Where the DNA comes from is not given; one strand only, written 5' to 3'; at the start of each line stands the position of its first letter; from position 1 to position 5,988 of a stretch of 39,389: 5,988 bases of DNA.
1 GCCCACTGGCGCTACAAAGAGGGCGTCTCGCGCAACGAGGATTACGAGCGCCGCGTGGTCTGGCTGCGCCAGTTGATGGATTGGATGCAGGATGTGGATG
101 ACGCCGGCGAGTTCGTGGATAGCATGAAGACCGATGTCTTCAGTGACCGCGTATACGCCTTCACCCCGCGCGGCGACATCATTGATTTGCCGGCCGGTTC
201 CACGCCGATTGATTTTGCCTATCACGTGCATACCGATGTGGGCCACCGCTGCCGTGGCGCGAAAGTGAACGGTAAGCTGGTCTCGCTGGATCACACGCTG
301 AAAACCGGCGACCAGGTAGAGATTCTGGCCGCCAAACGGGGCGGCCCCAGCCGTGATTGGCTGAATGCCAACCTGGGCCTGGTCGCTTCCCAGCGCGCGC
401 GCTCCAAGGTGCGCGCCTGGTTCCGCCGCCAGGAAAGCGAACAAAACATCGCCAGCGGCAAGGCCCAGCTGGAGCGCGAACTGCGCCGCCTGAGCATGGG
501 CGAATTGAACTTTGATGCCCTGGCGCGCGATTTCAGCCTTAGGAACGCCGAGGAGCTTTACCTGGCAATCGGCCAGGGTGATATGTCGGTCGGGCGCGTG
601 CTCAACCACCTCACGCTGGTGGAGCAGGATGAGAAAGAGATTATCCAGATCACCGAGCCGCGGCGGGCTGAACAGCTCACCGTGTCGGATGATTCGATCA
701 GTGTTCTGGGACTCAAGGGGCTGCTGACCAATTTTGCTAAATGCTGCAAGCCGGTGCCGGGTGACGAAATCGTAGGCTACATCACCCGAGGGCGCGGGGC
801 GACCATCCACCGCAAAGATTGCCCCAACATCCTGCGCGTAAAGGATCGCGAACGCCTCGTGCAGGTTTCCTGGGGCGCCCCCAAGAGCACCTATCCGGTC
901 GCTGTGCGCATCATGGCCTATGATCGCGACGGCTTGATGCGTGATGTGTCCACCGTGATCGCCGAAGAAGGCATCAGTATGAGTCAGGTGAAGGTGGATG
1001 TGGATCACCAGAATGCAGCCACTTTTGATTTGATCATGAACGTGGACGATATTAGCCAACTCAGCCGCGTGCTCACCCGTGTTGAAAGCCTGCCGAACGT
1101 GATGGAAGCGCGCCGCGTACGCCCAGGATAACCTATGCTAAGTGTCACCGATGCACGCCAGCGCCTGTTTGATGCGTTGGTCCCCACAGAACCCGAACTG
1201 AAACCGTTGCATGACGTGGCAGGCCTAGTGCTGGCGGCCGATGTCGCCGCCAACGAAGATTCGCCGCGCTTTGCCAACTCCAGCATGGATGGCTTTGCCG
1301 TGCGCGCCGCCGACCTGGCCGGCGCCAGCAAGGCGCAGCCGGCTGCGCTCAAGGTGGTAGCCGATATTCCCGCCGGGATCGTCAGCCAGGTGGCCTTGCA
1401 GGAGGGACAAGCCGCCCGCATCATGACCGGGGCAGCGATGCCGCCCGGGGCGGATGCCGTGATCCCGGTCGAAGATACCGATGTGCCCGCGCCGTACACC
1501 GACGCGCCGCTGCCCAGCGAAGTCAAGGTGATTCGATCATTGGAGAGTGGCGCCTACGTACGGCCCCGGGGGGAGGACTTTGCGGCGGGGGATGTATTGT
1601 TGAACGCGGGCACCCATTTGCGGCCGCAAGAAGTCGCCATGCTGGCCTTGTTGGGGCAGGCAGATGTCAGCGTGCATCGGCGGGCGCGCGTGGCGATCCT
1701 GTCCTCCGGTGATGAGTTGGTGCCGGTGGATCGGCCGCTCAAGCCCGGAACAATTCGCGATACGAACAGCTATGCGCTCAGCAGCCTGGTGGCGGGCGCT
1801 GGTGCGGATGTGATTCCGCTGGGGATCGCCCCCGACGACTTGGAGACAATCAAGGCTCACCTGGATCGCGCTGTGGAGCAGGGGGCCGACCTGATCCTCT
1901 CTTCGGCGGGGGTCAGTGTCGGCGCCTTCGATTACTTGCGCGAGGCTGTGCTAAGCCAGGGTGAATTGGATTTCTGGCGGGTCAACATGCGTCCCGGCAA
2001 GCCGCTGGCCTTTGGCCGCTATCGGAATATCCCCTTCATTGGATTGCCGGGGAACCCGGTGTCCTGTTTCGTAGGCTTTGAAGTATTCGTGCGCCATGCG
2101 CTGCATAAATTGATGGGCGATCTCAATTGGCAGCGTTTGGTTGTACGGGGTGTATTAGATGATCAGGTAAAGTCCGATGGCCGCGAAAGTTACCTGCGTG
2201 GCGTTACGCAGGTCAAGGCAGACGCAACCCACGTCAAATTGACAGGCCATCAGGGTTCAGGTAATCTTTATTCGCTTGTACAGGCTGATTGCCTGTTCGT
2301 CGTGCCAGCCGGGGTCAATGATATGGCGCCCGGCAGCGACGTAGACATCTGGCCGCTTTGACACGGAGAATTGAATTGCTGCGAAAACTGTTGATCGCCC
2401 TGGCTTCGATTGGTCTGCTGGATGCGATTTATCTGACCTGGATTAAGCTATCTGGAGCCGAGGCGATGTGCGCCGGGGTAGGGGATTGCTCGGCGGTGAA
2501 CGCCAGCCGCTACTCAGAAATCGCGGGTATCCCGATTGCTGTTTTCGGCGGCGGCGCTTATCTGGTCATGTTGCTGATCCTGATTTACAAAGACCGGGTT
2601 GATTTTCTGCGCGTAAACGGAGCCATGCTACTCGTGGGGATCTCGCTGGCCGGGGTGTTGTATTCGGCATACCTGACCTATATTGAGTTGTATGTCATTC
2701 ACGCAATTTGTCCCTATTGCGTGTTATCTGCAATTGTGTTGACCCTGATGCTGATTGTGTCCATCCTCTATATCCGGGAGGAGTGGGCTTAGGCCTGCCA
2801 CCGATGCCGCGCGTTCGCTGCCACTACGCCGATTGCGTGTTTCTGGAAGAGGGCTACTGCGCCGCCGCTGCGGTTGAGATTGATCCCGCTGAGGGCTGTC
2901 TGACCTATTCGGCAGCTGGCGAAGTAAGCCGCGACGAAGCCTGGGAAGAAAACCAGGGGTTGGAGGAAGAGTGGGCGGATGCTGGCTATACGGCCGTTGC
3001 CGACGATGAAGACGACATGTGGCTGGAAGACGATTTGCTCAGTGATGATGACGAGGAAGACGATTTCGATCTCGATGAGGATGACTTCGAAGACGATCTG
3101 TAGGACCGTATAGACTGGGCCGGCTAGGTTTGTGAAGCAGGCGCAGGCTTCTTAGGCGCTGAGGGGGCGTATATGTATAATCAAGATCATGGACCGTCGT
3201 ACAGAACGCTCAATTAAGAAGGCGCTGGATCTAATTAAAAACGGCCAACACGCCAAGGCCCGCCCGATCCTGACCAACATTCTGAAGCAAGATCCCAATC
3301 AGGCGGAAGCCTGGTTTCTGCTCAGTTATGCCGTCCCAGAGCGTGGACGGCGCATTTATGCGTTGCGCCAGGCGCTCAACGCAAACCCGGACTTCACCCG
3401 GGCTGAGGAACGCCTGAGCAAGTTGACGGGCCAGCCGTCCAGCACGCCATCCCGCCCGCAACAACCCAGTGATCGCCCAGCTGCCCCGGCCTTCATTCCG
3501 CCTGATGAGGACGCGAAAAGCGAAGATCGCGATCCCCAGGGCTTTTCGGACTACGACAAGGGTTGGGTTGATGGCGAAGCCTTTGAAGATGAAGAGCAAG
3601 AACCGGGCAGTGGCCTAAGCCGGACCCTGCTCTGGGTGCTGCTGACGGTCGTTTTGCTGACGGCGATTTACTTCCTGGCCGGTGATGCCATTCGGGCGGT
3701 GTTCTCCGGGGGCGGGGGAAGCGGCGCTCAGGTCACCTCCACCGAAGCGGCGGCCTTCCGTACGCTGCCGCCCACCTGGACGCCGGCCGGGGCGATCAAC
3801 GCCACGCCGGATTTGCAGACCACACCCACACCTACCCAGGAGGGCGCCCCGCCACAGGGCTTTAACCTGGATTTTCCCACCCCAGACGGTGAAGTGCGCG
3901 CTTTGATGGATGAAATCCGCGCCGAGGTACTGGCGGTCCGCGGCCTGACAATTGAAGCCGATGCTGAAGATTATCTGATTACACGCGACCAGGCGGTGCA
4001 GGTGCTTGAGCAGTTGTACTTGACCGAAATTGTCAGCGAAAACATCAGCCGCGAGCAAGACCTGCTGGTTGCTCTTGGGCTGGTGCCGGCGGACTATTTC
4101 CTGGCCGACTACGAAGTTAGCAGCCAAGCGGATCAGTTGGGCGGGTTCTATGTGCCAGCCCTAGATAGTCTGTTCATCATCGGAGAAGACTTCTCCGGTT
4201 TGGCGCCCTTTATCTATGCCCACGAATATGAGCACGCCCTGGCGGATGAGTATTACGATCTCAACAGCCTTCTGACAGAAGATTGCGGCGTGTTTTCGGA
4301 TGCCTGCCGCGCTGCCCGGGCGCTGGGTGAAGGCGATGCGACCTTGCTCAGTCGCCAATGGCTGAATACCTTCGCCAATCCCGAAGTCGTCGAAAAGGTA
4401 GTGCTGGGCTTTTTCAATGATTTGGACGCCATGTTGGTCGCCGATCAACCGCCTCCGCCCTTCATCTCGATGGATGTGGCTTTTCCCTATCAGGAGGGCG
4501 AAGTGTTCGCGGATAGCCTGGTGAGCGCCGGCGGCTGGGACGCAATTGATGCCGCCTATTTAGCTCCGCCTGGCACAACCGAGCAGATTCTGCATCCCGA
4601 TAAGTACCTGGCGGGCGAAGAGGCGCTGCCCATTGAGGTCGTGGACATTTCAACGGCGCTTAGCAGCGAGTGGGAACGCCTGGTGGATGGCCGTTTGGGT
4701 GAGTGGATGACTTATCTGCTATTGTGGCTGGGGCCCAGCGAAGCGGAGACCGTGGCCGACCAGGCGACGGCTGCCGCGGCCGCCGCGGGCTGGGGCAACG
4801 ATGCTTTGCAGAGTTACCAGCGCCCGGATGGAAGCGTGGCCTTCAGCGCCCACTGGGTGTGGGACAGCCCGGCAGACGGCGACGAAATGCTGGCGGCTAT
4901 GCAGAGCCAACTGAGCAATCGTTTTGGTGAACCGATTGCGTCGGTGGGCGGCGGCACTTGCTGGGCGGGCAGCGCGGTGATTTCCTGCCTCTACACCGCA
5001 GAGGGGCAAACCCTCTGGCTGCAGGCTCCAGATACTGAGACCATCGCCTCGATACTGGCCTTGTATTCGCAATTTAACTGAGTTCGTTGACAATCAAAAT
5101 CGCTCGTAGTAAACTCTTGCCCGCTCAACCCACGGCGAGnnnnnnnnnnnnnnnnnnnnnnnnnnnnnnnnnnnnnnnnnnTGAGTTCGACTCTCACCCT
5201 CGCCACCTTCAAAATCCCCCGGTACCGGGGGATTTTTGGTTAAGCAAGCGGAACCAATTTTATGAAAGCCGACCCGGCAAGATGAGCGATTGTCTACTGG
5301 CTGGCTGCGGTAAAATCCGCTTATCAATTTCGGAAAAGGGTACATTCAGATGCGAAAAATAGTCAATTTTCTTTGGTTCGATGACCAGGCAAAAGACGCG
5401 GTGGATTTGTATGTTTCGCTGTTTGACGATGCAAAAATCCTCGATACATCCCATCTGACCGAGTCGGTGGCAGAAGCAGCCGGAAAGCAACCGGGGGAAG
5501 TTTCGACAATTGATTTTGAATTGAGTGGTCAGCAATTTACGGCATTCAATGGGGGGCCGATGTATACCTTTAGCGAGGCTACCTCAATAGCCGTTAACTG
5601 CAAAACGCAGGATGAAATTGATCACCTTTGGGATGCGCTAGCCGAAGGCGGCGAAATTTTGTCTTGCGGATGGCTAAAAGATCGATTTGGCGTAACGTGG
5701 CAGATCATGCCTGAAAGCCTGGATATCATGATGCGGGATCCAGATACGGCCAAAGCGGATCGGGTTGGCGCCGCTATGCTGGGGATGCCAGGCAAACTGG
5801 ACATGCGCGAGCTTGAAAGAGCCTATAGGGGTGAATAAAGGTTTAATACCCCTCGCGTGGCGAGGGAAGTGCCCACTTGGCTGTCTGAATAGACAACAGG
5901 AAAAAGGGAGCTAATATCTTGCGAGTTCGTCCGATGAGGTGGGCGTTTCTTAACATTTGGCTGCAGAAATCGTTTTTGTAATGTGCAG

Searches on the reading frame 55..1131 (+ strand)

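Call 22: search_protein_families(library=pfam, proteins=[window:55-1131:+], max_evalue=0.00001)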
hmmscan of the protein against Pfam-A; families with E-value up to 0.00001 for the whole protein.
window:55-1131:+ (358 aa): 4 families
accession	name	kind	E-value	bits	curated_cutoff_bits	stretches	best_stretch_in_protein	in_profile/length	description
PF02824.27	TGS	-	1.6e-24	86.1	22.2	1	33-91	1-59/60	TGS domain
PF13291.12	ACT_4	-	5.2e-18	65.9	27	1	277-354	2-80/80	ACT domain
PF19296.4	RelA_AH_RIS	-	9.7e-11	42.5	23.8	1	109-264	3-180/185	RelA/SpoT, AH and RIS domains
PF01842.31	ACT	-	8.9e-08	32.2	27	1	283-347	2-65/66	ACT domain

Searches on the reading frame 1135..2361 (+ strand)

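Call 22: search_protein_families(library=pfam, proteins=[window:1135-2361:+], max_evalue=0.00001)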
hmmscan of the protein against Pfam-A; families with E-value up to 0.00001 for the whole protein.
window:1135-2361:+ (408 aa): 3 families
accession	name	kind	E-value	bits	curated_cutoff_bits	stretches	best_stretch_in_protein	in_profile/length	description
PF03453.22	MoeA_N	-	4.2e-45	153.7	30.8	1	2-174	1-160/160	MoeA N-terminal region (domain I and II)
PF00994.29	MoCF_biosynth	-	2e-31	109.1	26.6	1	187-324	1-143/144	Probable molybdopterin binding domain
PF03454.20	MoeA_C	-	2.6e-16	60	22.1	1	339-408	2-72/72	MoeA C-terminal region (domain IV)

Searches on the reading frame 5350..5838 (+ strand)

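Call 22: search_protein_families(library=pfam, proteins=[window:5350-5838:+], max_evalue=0.00001)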
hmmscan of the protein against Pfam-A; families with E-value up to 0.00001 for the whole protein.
window:5350-5838:+ (162 aa): 1 family
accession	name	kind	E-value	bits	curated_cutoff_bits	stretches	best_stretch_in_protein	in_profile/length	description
PF06983.19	3-dmu-9_3-mt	-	2.6e-39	134.8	24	1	3-120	2-116/116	3-demethylubiquinone-9 3-methyltransferase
